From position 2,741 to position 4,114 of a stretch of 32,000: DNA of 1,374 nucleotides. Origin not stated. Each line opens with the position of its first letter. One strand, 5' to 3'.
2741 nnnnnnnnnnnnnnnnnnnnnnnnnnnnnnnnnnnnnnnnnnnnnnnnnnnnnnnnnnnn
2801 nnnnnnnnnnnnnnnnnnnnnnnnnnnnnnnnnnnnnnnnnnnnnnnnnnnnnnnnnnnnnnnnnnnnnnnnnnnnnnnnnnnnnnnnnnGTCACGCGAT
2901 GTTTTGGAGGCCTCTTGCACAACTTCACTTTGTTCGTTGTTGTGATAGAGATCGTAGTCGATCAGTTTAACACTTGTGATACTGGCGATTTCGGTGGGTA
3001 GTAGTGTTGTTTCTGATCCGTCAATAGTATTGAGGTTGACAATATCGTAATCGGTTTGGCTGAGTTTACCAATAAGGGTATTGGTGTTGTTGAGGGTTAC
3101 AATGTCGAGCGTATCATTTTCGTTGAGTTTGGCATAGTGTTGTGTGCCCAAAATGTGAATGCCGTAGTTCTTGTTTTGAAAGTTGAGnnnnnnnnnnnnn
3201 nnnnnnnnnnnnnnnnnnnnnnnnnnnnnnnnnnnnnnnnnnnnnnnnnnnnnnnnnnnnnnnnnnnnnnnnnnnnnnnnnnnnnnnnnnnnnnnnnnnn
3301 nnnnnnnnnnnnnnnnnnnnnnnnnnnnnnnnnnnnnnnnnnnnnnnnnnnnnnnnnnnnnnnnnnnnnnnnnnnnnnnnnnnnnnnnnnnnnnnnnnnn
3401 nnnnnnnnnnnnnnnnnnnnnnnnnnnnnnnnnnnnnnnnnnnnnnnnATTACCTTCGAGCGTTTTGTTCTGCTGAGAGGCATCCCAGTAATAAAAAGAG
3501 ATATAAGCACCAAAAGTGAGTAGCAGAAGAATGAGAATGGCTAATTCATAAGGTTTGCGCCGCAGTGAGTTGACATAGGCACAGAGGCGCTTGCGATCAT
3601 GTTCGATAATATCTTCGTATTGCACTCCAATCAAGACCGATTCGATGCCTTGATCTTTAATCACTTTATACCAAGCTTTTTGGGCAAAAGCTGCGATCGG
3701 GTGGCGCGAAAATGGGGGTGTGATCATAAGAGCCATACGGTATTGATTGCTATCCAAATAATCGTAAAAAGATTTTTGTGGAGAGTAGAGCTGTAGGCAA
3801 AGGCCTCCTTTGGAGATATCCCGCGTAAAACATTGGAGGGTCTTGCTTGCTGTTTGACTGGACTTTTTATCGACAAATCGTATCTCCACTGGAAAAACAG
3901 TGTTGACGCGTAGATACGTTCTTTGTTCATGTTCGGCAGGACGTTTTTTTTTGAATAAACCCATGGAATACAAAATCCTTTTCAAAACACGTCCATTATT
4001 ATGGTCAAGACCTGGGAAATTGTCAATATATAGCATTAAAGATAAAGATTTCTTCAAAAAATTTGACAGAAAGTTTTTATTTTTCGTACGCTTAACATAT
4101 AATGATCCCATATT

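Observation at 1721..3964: PilZ domain fused through one transmembrane helix and a coiled coil to a GH144-like glycoside hydrolase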

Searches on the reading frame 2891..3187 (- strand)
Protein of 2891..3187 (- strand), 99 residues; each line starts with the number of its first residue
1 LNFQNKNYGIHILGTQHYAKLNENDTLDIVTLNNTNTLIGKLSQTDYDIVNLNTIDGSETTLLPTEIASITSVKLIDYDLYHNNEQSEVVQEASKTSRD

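Call 73: search_protein_families(library=pfam, proteins=[window:2891-3187:-], max_evalue=10)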
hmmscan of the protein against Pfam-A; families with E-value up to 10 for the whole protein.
seq(99 aa): 1 family
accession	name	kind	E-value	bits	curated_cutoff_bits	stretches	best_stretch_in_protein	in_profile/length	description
PF24612.2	Ig_TgrO1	-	3.2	8.5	27.9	1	9-52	11-55/81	TgrO1-like, immunoglobulin-like domain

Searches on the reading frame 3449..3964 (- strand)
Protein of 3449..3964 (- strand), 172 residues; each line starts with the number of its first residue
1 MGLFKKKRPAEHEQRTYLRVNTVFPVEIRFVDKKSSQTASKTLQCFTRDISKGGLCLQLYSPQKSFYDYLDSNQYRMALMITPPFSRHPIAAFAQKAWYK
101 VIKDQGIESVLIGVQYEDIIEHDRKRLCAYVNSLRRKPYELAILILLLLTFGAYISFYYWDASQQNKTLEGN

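Call 20: find_homologous_proteins(query=window:3449-3964:-, max_evalue=0.01)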
Query seq(172 aa): 33 candidates shared short words with the query, none scored E <= 0.01.

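Call 34: search_protein_representatives(alignment_id=A1)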
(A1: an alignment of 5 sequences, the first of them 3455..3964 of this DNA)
Query: 5 sequences, 169 profile positions. Proteins with E-value up to 0.001 (for the whole library): 468; up to 1e-10: 197; up to 1e-30: 20. The best 150 are listed.
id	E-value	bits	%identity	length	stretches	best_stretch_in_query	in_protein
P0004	2.3e-81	287.6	-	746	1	1-169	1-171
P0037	2.0e-44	167.4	-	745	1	3-169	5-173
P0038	2.7e-43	163.8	-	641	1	13-169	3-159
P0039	7.0e-41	155.9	-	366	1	12-169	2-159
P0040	4.9e-40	153.2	-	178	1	13-168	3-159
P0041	1.5e-36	141.9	-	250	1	8-153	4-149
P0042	2.0e-36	141.4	-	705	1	5-151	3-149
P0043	3.8e-35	137.3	-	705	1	5-154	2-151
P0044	5.9e-35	136.6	-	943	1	13-169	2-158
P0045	6.6e-35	136.5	-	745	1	6-161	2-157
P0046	7.7e-35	136.3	-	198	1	6-169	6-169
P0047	9.5e-35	136.0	-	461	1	7-151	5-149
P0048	7.3e-34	133.1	-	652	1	9-168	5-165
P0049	6.2e-33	130.1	-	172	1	5-164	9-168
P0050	1.3e-32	129.0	-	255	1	9-158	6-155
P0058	2.0e-29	118.6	-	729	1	13-154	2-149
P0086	1.5e-23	99.6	-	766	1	10-166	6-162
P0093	7.4e-23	97.3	-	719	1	12-158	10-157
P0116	4.6e-21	91.4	-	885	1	11-148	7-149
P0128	7.6e-20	87.5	-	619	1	13-155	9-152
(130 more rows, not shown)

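Call 40: find_related_loci(query=A1, collection=genome_contigs, flank=10000)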
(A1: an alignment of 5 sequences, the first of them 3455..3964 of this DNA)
Query A1 (170 aa) in genome_contigs; peptide patterns used: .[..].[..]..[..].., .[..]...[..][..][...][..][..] (x = any residue, [..] = any of these).
101 stretches matched a pattern; 23 encode a relative of the query (tblastn E <= 1e-3); 23 distinct loci.
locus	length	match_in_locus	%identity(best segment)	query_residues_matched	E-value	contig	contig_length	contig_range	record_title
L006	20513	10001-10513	51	1-169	4e-59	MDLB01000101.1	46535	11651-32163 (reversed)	PVC group bacterium (ex Bugula neritina AB1) isolate AB1-3 AB834_contig000101, whole genome shotgun sequence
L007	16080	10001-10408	38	13-148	6e-27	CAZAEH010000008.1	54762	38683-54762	MAG TPA_asm: uncultured Planctomycetia bacterium isolate binchicken_co117_58 genome assembly, contig: NODE_1083_length_5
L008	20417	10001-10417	38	13-150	6e-27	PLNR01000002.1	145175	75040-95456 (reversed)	MAG: Candidatus Omnitrophota bacterium isolate fen_1319 73.20120800_E1X.29_contig_387, whole genome shotgun sequence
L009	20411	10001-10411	36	13-149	5e-26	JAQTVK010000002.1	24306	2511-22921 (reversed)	MAG: Candidatus Omnitrophota bacterium isolate STB_86 NODE_4511_length_24306_cov_3.014434_Sandtown_B, whole genome shotg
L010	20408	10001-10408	36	13-148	1e-25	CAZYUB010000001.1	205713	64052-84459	MAG TPA_asm: uncultured Planctomycetia bacterium isolate binchicken_co154_66 genome assembly, contig: NODE_25_length_205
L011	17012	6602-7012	36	13-149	2e-25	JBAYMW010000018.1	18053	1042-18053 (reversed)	MAG: Candidatus Omnitrophota bacterium isolate SO_2016_LW1_5 scaffold03043_LW64-88_2016, whole genome shotgun sequence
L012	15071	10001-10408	36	13-148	2e-25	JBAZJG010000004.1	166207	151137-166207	MAG: Candidatus Omnitrophota bacterium isolate SO_2017_LW4_113 scaffold_302_c1_LW137-91_2017, whole genome shotgun seque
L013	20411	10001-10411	36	13-149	2e-25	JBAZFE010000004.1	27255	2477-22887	MAG: Candidatus Omnitrophota bacterium isolate SO_2017_LW3_142 NODE_4366_length_27255_cov_3.203037_LW162_2017, whole gen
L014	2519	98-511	35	13-150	3e-25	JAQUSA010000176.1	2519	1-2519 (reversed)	MAG: Candidatus Omnitrophota bacterium isolate STD1_86 NODE_235177_length_2519_cov_5.992893_Sandtown_D1, whole genome sh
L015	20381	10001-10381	36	13-139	6e-24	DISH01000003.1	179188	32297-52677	MAG TPA_asm: Candidatus Omnitrophica bacterium UBA6215 UBA6215_contig_9863, whole genome shotgun sequence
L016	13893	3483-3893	35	13-149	6e-23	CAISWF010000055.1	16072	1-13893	MAG: Candidatus Omnitrophica bacterium isolate E3_bin-509 genome assembly, contig: bin-509:055/171, whole genome shotgun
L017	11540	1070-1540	35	13-169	1e-22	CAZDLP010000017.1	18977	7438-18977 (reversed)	MAG TPA_asm: uncultured Planctomycetia bacterium isolate binchicken_co243_227 genome assembly, contig: NODE_2242_length_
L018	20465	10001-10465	33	12-156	2e-20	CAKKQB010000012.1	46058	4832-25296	Omnitrophica bacterium GWA2_41_15 isolate Hainich-Omni-XXVI genome assembly, contig: Omni_Hai_XXVI_Hain_H43_02um_R3_226_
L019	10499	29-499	34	13-169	2e-19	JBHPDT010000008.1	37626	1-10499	Candidatus Omnitrophota bacterium isolate SAG AM-311-C11 NODE_8_length_37626_cov_31.913337, whole genome shotgun sequenc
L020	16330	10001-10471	33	13-169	2e-18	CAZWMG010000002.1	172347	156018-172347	MAG TPA_asm: uncultured Planctomycetia bacterium isolate SRP167671_co1_128 genome assembly, contig: NODE_50_length_17234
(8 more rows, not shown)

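Call 61: search_protein_families(library=pfam, proteins=[P0058, P0086, P0037, P0093, P0044, P0042, P0116, P0128], max_evalue=0.01)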
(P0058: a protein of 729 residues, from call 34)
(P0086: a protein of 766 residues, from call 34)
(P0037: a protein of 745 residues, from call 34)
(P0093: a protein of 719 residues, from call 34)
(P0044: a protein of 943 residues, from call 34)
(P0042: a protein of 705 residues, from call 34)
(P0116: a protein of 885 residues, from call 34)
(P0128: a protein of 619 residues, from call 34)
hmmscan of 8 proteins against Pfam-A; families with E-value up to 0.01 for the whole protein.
P0058 (729 aa): 3 families
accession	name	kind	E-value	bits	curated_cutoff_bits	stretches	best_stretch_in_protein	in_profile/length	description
PF10091.15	Glycoamylase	-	4.4e-15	56.2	27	1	588-695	105-217/221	Putative glucoamylase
PF07238.19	PilZ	-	1.4e-05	25.8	22.5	1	3-123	2-99/102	PilZ domain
PF14584.11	DUF4446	-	0.0013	19.2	27.4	1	137-223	5-90/150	Protein of unknown function (DUF4446)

P0086 (766 aa): 2 families
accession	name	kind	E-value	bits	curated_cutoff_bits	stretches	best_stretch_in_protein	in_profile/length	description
PF11329.14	DUF3131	-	1.6e-07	31.1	20.3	1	391-515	4-134/367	Protein of unknown function (DUF3131)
PF07238.19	PilZ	-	6.8e-05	23.6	22.5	1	10-126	2-99/102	PilZ domain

P0037 (745 aa): 2 families
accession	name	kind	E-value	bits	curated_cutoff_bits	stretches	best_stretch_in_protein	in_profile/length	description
PF10091.15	Glycoamylase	-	9.4e-64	215.4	27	1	519-729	1-220/221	Putative glucoamylase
PF07238.19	PilZ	-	0.00017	22.3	22.5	1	17-134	1-99/102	PilZ domain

P0093 (719 aa): 3 families
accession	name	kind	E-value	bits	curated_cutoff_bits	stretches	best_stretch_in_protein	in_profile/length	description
PF02156.21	Glyco_hydro_26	-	1.2e-12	48.2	20.2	1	508-624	139-249/311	Glycosyl hydrolase family 26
PF07238.19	PilZ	-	7.7e-08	33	22.5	1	12-130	2-100/102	PilZ domain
PF14662.11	KASH_CCD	-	0.0011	19.4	43.3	1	218-369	11-159/191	Coiled-coil region of CCDC155 or KASH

P0044 (943 aa): 2 families
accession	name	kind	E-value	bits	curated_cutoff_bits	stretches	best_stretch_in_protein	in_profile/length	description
PF02449.21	Glyco_hydro_42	-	2.7e-09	37.3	21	1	402-574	103-264/376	Beta-galactosidase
PF07238.19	PilZ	-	5.3e-08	33.6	22.5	1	3-116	2-96/102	PilZ domain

P0042 (705 aa): 3 families
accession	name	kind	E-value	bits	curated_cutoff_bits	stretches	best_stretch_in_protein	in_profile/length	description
PF02836.23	Glyco_hydro_2_C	-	2.3e-16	60.2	21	1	393-563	1-162/302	Glycosyl hydrolases family 2, TIM barrel domain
PF07238.19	PilZ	-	0.00027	21.7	22.5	1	11-129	1-100/102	PilZ domain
PF03198.20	Glyco_hydro_72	-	0.0011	18.8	25.9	1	388-456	7-76/314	Glucanosyltransferase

P0116 (885 aa): 5 families
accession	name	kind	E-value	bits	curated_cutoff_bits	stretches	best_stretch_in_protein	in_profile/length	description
PF02156.21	Glyco_hydro_26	-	1e-12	48.5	20.2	1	670-789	137-250/311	Glycosyl hydrolase family 26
PF07238.19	PilZ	-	8e-05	23.4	22.5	1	10-125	2-96/102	PilZ domain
PF20492.3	ERM_helical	-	0.00017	22.1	40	1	180-275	3-98/120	Ezrin/radixin/moesin, alpha-helical domain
PF23020.1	PEX14-like_2nd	-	0.00057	20.6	23.2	0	137-193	4-60/120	Peroxisomal membrane protein PEX14-like, central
PF14362.11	DUF4407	-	0.0052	16.5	31.3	1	379-527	131-228/297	Domain of unknown function (DUF4407)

P0128 (619 aa): 2 families
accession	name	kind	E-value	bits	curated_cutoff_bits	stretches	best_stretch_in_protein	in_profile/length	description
PF07238.19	PilZ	-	2e-08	34.9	22.5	1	10-126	2-99/102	PilZ domain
PF19220.6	Rod_CreS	-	0.0059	16.1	100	1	161-263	14-106/359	Crescentin, rod domain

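Call 67: find_encoding_contigs(protein=P0037, flank=10000, max_places=3)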
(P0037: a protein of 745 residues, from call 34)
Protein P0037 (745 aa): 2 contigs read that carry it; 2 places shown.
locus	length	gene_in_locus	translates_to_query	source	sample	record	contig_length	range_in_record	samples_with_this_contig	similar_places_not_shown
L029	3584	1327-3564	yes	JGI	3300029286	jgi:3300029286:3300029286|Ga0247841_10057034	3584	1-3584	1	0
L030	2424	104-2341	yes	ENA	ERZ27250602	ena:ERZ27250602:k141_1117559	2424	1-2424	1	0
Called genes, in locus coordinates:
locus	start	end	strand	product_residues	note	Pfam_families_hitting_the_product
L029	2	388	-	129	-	?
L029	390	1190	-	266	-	PF01791:DeoC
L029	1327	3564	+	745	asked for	PF10091:Glycoamylase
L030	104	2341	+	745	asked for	PF10091:Glycoamylase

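Call 87: search_solved_structures(query=A1, max_evalue=1, show_alignments=2)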
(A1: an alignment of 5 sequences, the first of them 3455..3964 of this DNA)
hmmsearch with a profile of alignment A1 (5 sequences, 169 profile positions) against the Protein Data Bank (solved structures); distinct sequences matched with E-value up to 1: 2.
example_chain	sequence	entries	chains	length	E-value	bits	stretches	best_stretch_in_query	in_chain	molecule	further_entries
2mic_A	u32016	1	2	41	0.66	12.8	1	137-167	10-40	Tumor necrosis factor receptor superfamily member 16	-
2mjo_A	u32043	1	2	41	0.76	12.6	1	137-167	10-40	Tumor necrosis factor receptor superfamily member 16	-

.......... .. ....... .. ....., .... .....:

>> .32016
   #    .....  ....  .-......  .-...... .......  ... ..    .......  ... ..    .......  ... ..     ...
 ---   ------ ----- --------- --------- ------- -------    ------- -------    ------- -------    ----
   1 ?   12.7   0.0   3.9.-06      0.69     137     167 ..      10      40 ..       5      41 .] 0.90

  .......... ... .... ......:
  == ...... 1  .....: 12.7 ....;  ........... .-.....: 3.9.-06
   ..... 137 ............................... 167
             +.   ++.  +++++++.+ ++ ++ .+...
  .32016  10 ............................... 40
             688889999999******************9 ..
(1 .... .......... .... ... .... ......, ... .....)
